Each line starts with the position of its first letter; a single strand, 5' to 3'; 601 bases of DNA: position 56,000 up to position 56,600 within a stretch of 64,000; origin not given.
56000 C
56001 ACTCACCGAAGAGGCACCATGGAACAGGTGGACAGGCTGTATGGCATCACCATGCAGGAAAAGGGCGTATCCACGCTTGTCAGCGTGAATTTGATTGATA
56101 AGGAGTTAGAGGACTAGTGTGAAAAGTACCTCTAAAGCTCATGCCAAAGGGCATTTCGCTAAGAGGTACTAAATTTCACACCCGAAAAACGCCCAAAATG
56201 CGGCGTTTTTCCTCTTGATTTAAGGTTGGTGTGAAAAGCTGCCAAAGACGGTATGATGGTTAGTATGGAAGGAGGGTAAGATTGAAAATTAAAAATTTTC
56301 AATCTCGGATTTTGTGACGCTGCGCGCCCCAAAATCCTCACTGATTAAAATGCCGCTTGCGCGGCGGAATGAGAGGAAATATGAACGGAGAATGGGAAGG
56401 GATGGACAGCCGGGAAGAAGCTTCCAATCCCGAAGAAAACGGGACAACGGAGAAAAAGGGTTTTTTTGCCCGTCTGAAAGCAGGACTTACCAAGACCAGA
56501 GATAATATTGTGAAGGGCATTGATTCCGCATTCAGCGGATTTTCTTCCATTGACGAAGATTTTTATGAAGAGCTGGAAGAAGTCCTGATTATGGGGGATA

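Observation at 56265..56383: Portable 5' cassette with a conserved 11-codon uORF, placed immediately upstream of two unrelated genes (ftsY and an XRE membrane regulator)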

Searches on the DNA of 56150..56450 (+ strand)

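Call 6: search_rna_families(source=window, start=56150, end=56450, threshold=evalue, max_evalue=10, show_alignments=3)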
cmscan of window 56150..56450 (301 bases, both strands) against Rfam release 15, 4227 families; matches with E-value up to 10: 3.
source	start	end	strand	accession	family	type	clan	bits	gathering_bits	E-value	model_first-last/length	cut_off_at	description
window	56158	56209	+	RF02844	RefA9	Gene; antisense;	-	18.1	49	2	1-64/64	no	Enterococcus sRNA A9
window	56286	56354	+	RF00804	mir-240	Gene; miRNA;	-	14.4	67.5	9.2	1-99/99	no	mir-240 microRNA precursor family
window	56280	56450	-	RF02400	Hsp83_3_UTR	Cis-reg;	-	10.2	90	0.66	289-470/470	5'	Heat shock protein 83 3' UTR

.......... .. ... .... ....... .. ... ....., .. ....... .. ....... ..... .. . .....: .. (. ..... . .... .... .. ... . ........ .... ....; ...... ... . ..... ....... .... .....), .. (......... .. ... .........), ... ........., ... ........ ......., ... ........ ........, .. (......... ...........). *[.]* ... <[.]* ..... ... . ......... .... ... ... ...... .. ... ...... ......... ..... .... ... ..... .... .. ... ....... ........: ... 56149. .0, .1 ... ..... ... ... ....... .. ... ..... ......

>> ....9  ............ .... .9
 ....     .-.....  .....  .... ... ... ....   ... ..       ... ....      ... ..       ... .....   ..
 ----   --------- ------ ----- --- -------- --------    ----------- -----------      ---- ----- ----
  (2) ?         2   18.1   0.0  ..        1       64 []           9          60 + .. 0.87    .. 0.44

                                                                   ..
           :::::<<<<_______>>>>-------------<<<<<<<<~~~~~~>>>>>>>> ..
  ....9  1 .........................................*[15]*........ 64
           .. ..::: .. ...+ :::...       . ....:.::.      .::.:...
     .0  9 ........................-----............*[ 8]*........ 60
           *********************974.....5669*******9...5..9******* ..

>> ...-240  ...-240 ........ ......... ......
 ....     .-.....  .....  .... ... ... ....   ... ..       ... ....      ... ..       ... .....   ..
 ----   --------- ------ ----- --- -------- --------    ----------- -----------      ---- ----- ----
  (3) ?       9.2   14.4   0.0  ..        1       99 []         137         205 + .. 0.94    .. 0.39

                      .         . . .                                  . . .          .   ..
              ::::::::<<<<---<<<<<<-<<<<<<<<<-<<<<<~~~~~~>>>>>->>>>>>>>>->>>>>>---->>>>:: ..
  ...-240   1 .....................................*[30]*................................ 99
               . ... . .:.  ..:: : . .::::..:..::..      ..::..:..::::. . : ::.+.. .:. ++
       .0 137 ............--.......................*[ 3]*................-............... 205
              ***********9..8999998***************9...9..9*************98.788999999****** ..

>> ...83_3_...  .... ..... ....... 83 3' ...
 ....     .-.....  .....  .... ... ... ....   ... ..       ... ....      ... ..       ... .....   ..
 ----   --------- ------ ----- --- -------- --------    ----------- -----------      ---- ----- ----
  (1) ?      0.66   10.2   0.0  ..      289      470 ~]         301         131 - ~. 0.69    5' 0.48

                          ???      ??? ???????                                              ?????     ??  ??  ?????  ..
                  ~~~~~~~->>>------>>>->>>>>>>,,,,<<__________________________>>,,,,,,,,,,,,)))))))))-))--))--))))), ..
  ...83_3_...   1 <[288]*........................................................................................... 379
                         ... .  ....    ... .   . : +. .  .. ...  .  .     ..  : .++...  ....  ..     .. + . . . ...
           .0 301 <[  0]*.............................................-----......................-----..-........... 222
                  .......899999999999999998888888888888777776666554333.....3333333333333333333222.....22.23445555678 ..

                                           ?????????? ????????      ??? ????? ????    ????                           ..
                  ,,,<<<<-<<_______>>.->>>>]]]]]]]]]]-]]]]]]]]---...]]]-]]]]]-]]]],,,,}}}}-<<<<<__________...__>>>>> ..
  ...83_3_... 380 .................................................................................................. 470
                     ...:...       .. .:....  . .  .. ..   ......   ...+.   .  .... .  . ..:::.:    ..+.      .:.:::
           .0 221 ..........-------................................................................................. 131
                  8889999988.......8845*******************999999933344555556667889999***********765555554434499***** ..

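Call 43: build_rna_model(alignment_id=A3, structure=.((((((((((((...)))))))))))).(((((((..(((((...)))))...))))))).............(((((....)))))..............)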
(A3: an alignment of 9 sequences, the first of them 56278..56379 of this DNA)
Model R1 built from alignment A3 (9 sequences, 102 columns); structure: as given.
model positions 102; base pairs 29; branch points 2; effective number of sequences 0.92; information 0.59 bits per position. Calibrated on 0.2 Mb of random sequence (short: E-values are rough).
structure used (alignment columns):
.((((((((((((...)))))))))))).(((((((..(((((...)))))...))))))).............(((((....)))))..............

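Call 44: search_with_rna_model(model_id=R1, sources=[window, L001, L002, L004, L005, L006, L007, L008, L009, L010, L011, L012], max_evalue=10)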
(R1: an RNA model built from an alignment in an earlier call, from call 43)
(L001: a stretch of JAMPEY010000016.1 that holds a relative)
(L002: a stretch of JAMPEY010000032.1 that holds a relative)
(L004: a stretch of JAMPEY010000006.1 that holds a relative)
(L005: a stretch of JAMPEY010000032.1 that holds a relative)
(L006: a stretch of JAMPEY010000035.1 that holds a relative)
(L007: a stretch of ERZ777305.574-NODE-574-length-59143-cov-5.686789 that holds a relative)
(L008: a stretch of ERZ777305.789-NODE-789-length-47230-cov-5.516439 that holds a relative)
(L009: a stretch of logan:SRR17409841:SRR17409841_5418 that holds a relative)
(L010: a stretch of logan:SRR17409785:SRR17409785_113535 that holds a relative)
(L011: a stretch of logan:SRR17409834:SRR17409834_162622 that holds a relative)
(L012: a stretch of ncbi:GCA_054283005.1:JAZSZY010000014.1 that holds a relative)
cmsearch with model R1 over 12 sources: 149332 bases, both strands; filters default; matches with E-value up to 10: 18.
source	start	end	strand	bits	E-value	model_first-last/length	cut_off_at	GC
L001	7648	7749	-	128.1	1.1e-27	1-102/102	no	0.41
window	44418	44519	-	127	1.9e-27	1-102/102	no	0.39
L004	1284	1385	+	126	3.4e-27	1-102/102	no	0.44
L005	3612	3713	-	125.2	5.1e-27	1-102/102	no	0.4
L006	1733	1834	-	124.9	6.2e-27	1-102/102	no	0.41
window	56278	56379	+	118.8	1.6e-25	1-102/102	no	0.43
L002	7464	7560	+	95.7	3.9e-20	1-102/102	no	0.47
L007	974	1048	+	62.5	2.2e-12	1-102/102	no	0.55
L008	6674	6746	+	49.7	2.1e-09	1-102/102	no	0.45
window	56208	56306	-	22.6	0.0046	1-102/102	no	0.35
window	44491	44584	+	19.8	0.021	1-102/102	no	0.35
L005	3685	3776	+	19.7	0.022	1-102/102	no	0.36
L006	1806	1877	+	18.7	0.038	1-102/102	no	0.39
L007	2312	2383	+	16.8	0.1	1-102/102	no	0.49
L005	1941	2075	+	12.9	0.83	1-102/102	no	0.48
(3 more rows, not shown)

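Call 53: search_dna_similar(query=window:56278-56379:+, collection=plasmids, mode=distant, max_evalue=0.01)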
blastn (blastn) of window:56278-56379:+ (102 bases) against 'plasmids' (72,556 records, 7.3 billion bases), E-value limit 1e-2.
No match.

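Call 54: search_dna_similar(query=window:56278-56379:+, collection=phages, mode=distant, max_evalue=0.01)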
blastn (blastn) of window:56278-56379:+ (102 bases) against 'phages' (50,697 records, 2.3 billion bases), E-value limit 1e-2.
Records with a match: 8; places in all: 9; records where one place covers at least 80% of the query: 0.
Best place of each record, by identity: 80-90% 8.
By first word of the organism name: Bacteriophage 8.
By host as written in the record: - 8.
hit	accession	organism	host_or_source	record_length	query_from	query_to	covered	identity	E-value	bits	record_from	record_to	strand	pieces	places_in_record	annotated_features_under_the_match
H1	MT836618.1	Bacteriophage sp.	human fecal samples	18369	1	50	49%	84.0%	5e-4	49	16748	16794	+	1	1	record has no annotation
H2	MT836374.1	Bacteriophage sp.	human fecal samples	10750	1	50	49%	82.0%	5e-4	48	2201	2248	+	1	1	record has no annotation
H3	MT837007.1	Bacteriophage sp.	human fecal samples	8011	1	50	49%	82.0%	5e-4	48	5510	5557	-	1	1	record has no annotation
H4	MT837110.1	Bacteriophage sp.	human fecal samples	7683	1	50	49%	82.0%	5e-4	48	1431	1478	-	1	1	record has no annotation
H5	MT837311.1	Bacteriophage sp.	human fecal samples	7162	1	50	49%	82.0%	5e-4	48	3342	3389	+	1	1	record has no annotation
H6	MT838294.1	Bacteriophage sp.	human fecal samples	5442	1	50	49%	82.0%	6e-3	45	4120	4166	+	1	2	record has no annotation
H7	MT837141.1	Bacteriophage sp.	human fecal samples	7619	1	48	47%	81.3%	2e-3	47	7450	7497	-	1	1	record has no annotation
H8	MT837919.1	Bacteriophage sp.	human fecal samples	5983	1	35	34%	88.9%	6e-3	45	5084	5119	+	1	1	record has no annotation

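Call 55: get_annotated_region(hit=H1, flank=1500)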
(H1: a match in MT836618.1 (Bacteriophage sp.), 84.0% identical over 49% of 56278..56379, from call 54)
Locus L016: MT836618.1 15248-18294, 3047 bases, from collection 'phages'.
description: UNVERIFIED: Bacteriophage sp. clone scaffold_2668 genomic sequence.
organism: Bacteriophage sp. (NCBI taxid 38018)
taxonomy: Viruses
host: -; source: human fecal samples; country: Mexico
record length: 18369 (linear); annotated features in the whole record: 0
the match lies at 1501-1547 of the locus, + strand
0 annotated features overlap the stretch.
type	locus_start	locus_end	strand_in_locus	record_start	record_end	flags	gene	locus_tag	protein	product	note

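Call 56: get_annotated_region(hit=H2, flank=1500)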
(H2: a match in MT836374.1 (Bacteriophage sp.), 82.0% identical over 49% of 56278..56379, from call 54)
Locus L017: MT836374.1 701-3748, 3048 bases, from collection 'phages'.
description: UNVERIFIED: Bacteriophage sp. clone scaffold_2051 genomic sequence.
organism: Bacteriophage sp. (NCBI taxid 38018)
taxonomy: Viruses
host: -; source: human fecal samples; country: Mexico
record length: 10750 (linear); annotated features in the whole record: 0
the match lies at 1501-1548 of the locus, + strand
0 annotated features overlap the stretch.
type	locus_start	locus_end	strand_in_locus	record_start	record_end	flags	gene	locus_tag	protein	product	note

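Call 57: get_annotated_region(hit=H8, flank=1500)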
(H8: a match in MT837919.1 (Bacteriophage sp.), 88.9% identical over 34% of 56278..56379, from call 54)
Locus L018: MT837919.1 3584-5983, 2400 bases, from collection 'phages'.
description: UNVERIFIED: Bacteriophage sp. clone scaffold_6130 genomic sequence.
organism: Bacteriophage sp. (NCBI taxid 38018)
taxonomy: Viruses
host: -; source: human fecal samples; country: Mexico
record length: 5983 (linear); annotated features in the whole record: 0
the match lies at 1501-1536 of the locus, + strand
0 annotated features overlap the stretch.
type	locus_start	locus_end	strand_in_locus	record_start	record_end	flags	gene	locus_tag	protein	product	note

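Call 59: get_annotated_region(hit=H3, flank=1500)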
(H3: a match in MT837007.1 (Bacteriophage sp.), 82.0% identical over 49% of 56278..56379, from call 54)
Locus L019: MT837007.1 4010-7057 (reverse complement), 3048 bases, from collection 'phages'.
description: UNVERIFIED: Bacteriophage sp. clone scaffold_3623 genomic sequence.
organism: Bacteriophage sp. (NCBI taxid 38018)
taxonomy: Viruses
host: -; source: human fecal samples; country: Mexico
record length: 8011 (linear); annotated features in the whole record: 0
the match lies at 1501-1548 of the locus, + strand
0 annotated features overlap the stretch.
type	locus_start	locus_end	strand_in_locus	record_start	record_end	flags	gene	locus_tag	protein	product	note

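Call 60: get_annotated_region(hit=H4, flank=1500)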
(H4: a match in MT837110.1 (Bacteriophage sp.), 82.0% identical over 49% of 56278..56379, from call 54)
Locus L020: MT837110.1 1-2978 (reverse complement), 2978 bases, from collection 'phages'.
description: UNVERIFIED: Bacteriophage sp. clone scaffold_3922 genomic sequence.
organism: Bacteriophage sp. (NCBI taxid 38018)
taxonomy: Viruses
host: -; source: human fecal samples; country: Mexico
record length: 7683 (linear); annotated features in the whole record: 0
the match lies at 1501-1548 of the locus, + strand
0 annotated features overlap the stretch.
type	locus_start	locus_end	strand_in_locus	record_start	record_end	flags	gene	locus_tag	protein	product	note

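Call 61: get_annotated_region(hit=H5, flank=1500)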
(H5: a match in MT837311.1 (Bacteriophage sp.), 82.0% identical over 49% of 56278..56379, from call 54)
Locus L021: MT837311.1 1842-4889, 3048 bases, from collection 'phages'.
description: UNVERIFIED: Bacteriophage sp. clone scaffold_4442 genomic sequence.
organism: Bacteriophage sp. (NCBI taxid 38018)
taxonomy: Viruses
host: -; source: human fecal samples; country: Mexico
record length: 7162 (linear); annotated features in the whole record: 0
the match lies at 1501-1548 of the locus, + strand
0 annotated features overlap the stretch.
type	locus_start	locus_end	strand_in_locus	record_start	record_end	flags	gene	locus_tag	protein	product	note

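Call 62: get_annotated_region(hit=H6, flank=4200)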
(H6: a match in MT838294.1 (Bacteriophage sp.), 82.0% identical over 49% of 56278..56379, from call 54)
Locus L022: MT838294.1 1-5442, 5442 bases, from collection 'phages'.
description: UNVERIFIED: Bacteriophage sp. clone scaffold_7238 genomic sequence.
organism: Bacteriophage sp. (NCBI taxid 38018)
taxonomy: Viruses
host: -; source: human fecal samples; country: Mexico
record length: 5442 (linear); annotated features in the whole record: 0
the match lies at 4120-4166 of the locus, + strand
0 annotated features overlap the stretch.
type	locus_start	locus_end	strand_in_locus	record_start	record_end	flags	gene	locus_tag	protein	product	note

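Call 63: get_annotated_region(hit=H7, flank=1500)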
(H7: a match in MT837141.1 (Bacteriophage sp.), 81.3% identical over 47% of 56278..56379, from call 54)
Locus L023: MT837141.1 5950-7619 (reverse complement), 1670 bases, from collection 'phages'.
description: UNVERIFIED: Bacteriophage sp. clone scaffold_3998 genomic sequence.
organism: Bacteriophage sp. (NCBI taxid 38018)
taxonomy: Viruses
host: -; source: human fecal samples; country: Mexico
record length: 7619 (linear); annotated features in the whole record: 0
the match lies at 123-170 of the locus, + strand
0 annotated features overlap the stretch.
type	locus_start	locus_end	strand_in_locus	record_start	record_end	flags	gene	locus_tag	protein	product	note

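Call 66: search_rna_families(sources=[L016, L017, L018, L019, L021, L022, L023], threshold=evalue, max_evalue=0.1)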
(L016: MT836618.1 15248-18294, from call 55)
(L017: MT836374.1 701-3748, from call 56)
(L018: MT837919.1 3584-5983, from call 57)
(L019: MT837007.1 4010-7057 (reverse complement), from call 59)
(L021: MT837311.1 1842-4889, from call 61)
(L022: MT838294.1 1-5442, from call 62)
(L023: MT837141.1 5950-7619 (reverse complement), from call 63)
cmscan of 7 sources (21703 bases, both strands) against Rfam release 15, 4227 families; matches with E-value up to 0.1: 2.
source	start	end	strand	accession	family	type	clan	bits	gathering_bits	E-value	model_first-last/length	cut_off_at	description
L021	731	809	+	RF01699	Clostridiales-1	Gene; sRNA;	-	33.3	48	0.00056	1-166/166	no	Clostridiales-1 RNA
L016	1883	2038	+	RF01699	Clostridiales-1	Gene; sRNA;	-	28.3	48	0.012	1-166/166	no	Clostridiales-1 RNA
